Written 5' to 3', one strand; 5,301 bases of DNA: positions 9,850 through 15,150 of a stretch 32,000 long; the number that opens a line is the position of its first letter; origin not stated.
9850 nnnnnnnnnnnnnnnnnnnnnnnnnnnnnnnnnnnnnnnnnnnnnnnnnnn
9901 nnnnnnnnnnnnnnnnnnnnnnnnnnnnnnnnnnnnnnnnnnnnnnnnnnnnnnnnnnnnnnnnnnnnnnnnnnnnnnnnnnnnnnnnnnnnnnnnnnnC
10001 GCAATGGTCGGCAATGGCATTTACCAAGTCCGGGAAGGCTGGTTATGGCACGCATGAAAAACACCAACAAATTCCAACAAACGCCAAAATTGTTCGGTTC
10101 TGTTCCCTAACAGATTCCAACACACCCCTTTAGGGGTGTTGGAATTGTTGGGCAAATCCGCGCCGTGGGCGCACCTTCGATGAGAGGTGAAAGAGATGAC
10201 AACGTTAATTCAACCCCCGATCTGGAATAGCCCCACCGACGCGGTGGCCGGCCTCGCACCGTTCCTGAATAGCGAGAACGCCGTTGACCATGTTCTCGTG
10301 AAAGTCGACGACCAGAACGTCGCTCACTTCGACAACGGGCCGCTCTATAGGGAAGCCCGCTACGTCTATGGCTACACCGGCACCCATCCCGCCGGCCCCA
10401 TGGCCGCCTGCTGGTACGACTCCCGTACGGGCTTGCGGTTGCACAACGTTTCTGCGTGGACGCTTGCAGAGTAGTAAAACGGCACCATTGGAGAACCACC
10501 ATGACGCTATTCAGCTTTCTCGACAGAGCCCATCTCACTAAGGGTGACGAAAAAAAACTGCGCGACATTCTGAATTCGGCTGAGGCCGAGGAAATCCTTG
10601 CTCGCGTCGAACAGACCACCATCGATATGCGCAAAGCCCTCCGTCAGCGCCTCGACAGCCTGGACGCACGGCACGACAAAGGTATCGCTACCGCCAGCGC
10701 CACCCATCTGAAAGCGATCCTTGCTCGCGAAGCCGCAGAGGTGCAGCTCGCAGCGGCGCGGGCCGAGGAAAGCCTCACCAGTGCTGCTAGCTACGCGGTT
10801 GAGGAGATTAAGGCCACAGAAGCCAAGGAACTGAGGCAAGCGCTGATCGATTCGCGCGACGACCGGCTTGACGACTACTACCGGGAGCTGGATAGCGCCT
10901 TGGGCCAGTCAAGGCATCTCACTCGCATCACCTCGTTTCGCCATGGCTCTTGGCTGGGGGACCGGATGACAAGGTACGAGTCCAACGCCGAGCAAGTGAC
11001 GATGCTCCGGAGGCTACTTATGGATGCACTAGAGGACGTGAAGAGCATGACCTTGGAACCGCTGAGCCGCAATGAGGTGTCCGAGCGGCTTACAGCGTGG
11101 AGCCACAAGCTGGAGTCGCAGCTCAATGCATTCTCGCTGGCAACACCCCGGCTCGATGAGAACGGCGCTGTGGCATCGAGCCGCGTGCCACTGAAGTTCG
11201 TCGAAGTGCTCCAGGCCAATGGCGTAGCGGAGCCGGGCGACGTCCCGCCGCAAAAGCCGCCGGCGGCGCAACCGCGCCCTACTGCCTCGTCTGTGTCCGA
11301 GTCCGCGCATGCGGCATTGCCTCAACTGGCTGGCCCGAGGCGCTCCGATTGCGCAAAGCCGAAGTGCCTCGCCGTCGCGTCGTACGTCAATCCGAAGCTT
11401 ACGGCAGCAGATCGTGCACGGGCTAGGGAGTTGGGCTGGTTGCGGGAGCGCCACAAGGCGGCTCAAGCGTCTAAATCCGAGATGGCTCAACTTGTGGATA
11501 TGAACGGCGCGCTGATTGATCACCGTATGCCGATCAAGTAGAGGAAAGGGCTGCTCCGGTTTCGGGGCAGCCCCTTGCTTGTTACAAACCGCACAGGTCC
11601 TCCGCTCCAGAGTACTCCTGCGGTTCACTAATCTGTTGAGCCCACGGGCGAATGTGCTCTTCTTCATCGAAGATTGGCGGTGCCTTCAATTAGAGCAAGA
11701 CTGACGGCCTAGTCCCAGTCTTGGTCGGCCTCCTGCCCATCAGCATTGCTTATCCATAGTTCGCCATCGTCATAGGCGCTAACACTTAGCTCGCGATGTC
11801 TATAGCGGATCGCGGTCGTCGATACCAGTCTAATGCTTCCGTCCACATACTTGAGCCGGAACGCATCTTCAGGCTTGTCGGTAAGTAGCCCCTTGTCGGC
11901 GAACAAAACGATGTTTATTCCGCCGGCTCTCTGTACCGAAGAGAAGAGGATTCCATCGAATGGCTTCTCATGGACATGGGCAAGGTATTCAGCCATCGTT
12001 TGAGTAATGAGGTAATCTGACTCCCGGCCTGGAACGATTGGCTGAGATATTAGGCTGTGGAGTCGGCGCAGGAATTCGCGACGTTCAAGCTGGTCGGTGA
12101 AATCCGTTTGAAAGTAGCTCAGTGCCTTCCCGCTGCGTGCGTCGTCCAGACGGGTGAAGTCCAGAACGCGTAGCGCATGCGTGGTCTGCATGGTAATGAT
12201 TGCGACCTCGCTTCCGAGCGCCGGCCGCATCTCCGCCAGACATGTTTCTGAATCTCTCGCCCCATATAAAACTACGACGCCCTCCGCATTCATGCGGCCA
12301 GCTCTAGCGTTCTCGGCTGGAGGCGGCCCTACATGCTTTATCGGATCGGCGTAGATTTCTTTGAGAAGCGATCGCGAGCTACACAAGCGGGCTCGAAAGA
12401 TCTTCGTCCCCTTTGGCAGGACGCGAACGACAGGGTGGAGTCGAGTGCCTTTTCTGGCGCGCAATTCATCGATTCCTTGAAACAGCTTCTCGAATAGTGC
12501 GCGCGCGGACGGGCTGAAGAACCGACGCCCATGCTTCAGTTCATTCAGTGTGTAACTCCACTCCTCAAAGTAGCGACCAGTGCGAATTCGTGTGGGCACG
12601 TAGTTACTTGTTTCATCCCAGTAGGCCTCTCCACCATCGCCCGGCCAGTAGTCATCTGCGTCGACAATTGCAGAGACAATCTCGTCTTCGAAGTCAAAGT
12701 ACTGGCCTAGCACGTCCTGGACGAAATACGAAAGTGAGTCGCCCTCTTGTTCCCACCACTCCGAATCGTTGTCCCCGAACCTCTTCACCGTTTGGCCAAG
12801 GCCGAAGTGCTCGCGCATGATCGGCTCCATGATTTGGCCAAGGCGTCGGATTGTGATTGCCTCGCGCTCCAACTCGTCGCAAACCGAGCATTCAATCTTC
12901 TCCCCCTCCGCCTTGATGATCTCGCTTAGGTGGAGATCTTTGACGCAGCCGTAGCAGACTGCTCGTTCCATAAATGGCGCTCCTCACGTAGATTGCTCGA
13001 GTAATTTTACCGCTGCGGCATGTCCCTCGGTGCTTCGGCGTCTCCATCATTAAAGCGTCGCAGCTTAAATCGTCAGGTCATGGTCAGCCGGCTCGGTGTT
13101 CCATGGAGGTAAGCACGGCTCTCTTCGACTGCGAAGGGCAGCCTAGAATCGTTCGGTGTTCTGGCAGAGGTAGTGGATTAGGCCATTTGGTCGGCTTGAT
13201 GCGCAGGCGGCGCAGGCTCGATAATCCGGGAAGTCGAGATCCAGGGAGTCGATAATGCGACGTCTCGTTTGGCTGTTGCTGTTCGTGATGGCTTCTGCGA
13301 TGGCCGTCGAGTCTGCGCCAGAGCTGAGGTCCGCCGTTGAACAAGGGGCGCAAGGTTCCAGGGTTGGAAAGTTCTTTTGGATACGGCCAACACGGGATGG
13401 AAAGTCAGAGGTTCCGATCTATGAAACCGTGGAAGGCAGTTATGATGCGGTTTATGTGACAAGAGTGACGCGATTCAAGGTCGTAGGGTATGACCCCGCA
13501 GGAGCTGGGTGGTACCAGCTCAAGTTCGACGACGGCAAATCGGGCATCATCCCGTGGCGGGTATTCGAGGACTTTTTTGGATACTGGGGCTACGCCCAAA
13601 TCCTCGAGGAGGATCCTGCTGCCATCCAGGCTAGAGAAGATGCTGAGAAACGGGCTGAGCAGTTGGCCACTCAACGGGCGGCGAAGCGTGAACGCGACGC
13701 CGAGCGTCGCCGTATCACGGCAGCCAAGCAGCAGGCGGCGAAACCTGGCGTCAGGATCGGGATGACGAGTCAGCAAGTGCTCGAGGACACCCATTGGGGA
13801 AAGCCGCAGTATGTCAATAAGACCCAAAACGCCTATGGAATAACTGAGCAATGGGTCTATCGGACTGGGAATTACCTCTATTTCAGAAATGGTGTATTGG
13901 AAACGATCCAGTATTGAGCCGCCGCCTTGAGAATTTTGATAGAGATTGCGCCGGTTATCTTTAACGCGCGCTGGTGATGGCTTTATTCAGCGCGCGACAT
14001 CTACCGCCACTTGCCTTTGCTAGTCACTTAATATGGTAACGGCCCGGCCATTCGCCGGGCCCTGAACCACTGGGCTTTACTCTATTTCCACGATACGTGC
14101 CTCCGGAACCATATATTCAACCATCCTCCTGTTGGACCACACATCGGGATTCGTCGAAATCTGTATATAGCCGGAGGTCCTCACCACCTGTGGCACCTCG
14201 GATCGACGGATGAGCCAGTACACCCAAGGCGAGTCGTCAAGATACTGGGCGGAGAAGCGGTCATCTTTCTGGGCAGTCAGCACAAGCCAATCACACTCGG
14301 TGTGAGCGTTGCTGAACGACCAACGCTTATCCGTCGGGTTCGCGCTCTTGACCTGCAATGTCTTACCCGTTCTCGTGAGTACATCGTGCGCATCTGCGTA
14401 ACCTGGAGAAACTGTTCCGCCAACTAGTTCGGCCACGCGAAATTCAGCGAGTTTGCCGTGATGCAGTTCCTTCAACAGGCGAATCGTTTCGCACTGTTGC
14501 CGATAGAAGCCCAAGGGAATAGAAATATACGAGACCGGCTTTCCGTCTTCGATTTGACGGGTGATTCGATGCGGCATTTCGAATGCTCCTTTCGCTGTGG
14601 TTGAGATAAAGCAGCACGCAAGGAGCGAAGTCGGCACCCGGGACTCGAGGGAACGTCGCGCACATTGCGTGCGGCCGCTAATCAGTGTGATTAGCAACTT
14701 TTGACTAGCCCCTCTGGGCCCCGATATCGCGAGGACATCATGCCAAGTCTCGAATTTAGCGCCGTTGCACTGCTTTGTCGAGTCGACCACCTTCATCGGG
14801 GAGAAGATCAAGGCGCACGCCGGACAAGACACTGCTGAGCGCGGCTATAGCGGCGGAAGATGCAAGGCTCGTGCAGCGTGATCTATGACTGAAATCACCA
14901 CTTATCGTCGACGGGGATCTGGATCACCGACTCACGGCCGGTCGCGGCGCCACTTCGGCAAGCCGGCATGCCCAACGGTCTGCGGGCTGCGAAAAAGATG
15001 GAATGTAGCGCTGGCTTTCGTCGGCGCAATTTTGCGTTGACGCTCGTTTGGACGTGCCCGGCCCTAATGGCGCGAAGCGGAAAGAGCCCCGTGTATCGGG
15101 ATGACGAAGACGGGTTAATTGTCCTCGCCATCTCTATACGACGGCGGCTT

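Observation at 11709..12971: Orphan long RES-domain protein with no Xre/ParS-type antitoxin and an N-terminal zinc-ribbon-like module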

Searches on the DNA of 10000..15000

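Call 35: search_rna_families(source=window, start=10000, end=15000, threshold=evalue, max_evalue=1)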
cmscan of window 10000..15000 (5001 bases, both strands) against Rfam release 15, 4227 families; matches with E-value up to 1: 1.
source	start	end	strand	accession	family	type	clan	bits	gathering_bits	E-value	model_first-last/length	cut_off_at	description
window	10557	10678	-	RF02966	DUF3268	Gene; sRNA;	-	21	65.3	0.8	1-121/121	no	DUF3268 RNA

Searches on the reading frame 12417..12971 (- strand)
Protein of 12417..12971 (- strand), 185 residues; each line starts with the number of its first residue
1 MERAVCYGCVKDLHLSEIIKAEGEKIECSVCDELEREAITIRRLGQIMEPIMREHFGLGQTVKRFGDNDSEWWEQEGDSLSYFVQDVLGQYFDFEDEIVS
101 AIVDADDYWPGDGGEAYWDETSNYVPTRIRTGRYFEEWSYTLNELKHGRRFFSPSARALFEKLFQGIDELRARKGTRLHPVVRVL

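Call 66: predict_structure(alignment_id=A3)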
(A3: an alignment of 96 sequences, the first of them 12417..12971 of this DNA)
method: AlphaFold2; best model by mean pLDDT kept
length: 185 residues; sequences in the alignment: 96
mean_pLDDT: 88.4   pTM: 0.66
mean pLDDT of the five models: 88.4, 85.8, 85.5, 85.2, 85.3
residues with pLDDT >= 90: 99; 70-90: 75; 50-70: 11; < 50: 0
segments of 3 or more residues with pLDDT < 50: none
pLDDT, mean of each block of 10 residues (from residue 1): 92 91 96 96 95 91 93 95 91 94 85 83 83 77 82 84 85 87 76
secondary structure, 60 per line:
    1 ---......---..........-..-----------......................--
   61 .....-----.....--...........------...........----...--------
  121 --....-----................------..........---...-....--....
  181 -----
elements in order: E4-6 H13-22 E37-40 H41-55 E56-58 E61-65 E71-75 H80-88 H95-105 E123-126 H132-147 H154-163 E171-174 E177-180

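Call 69: fold_search(model_id=the predicted structure, library=pdb)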
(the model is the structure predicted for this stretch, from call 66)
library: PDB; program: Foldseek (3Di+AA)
matches with E <= 10: 222; with E <= 0.001: 0
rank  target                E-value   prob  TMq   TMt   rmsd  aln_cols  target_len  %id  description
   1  8x4n_B                2.0e-01  0.12  0.13  0.20  15.3       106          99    9  Crystal structure of the PI3P-binding domain of Legionella SetA in complex with inositol 1,3-bisphosphate (released 2025-02-19)
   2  6eun_A                1.6e+00  0.04  0.09  0.11  18.7       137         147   11  Crystal structure of Neisseria meningitidis vaccine antigen NadA variant 3 (released 2018-10-10)
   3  8yv5_A                1.6e+00  0.03  0.13  0.14  16.9       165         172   15  The crystal structure of G. acetivorans RNA kinase Ark1 in complex with ATP (released 2025-04-02)
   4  8x4n_A                1.8e+00  0.04  0.12  0.16  14.5       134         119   11  Crystal structure of the PI3P-binding domain of Legionella SetA in complex with inositol 1,3-bisphosphate (released 2025-02-19)
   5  8i6j_C                2.0e+00  0.02  0.12  0.06  18.4       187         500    6  The focused refinement of CCT3-PhLP2A from TRiC-PhLP2A complex in the open state (released 2024-01-31)
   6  5xgp                  2.2e+00  0.16  0.11  0.09   5.6        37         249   14  structure of Sizzled from Xenopus laevis at 2.08 angstroms resolution (released 2017-08-23)
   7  3g6w_C                2.2e+00  0.08  0.12  0.11   9.4        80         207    9  Asymetric GTP bound structure of UPRTase from Sulfolobus solfataricus containing PRPP-mg2+ in half of the active sites (released 2009-09-01)
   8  4er8_A                2.2e+00  0.02  0.13  0.14  19.9       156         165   17  Structure of the REP associates tyrosine transposase bound to a REP hairpin (released 2012-08-15)
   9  5thg_D                2.3e+00  0.03  0.15  0.12  18.6       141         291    8  Engineered variant of I-OnuI meganuclease targeting the HIV CCR5 gene; harbors 43 point mutations relative to wild-typ (released 2017-05-03)
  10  6eun_B                2.3e+00  0.03  0.09  0.11  18.7       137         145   11  Crystal structure of Neisseria meningitidis vaccine antigen NadA variant 3 (released 2018-10-10)
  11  8ge0_A                2.5e+00  0.04  0.09  0.08  14.4        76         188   16  Crystal structure of JADE1 PZP domain in complex with Histone H3 (released 2024-03-13)
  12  1ufl_A                2.5e+00  0.03  0.12  0.18  11.6       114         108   18  Crystal Structure of TT1020 from Thermus thermophilus HB8 (released 2003-11-30)
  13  3nc1_A                2.6e+00  0.06  0.18  0.05   8.3        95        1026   10  Crystal structure of the CRM1-RanGTP complex (released 2010-10-27)
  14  8qsj_J                2.6e+00  0.04  0.12  0.16  19.1       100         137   13  Human mitoribosomal large subunit assembly intermediate 2 with GTPBP7 (released 2023-12-13)
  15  4an8_A                2.6e+00  0.04  0.12  0.06  16.0       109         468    8  Structure of Thermus thermophilus CasA (Cse1) (released 2012-05-02)
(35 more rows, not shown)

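Call 91: search_protein_representatives(protein=window:12417-12971:-)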
Query: 185 residues. Proteins with E-value up to 0.001 (for the whole library): 489; up to 1e-10: 153; up to 1e-30: 30. The best 150 are listed.
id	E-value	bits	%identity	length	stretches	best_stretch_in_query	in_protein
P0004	3.3e-90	317.5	75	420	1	1-185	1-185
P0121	7.7e-71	254.3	54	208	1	1-183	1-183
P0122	4.2e-55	203.0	51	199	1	3-183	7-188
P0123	1.1e-54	201.6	50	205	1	2-183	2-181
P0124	1.7e-47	178.2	48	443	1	2-171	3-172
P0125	2.7e-47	177.5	42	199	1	2-182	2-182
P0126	2.4e-46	174.4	47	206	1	1-173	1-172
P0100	9.6e-46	172.5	47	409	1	4-173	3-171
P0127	3.0e-42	161.1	47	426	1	4-184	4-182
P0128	5.2e-42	160.3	46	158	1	1-156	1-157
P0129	2.3e-41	158.2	51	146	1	1-156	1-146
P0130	5.5e-40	153.7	44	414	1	2-184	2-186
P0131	8.8e-39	149.7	44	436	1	3-183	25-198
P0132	3.8e-38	147.7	42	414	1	3-177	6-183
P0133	1.9e-37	145.4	44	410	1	4-172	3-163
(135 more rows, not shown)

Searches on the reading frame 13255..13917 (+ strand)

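Call 9: search_protein_families(library=pfam, proteins=[window:13255-13917:+], max_evalue=0.01)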
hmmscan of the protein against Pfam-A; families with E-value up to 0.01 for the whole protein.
window:13255-13917:+ (220 aa): 0 families

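Call 29: search_protein_families(library=padloc, proteins=[window:13255-13917:+], max_evalue=0.001)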
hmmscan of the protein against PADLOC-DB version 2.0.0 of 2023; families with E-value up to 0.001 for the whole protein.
window:13255-13917:+ (220 aa): 0 families

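Call 39: search_protein_families(library=phrogs, proteins=[window:13255-13917:+], max_evalue=0.001)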
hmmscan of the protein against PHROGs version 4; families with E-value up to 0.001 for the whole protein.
window:13255-13917:+ (220 aa): 1 family
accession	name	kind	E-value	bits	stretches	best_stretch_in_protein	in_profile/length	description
phrog_11546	-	unknown function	5.7e-15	56.4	1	158-220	223-286/286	-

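Call 80: search_protein_families(library=ncbifam, proteins=[window:13255-13917:+], max_evalue=0.001)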
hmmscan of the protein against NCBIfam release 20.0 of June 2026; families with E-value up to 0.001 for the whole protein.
window:13255-13917:+ (220 aa): 0 families
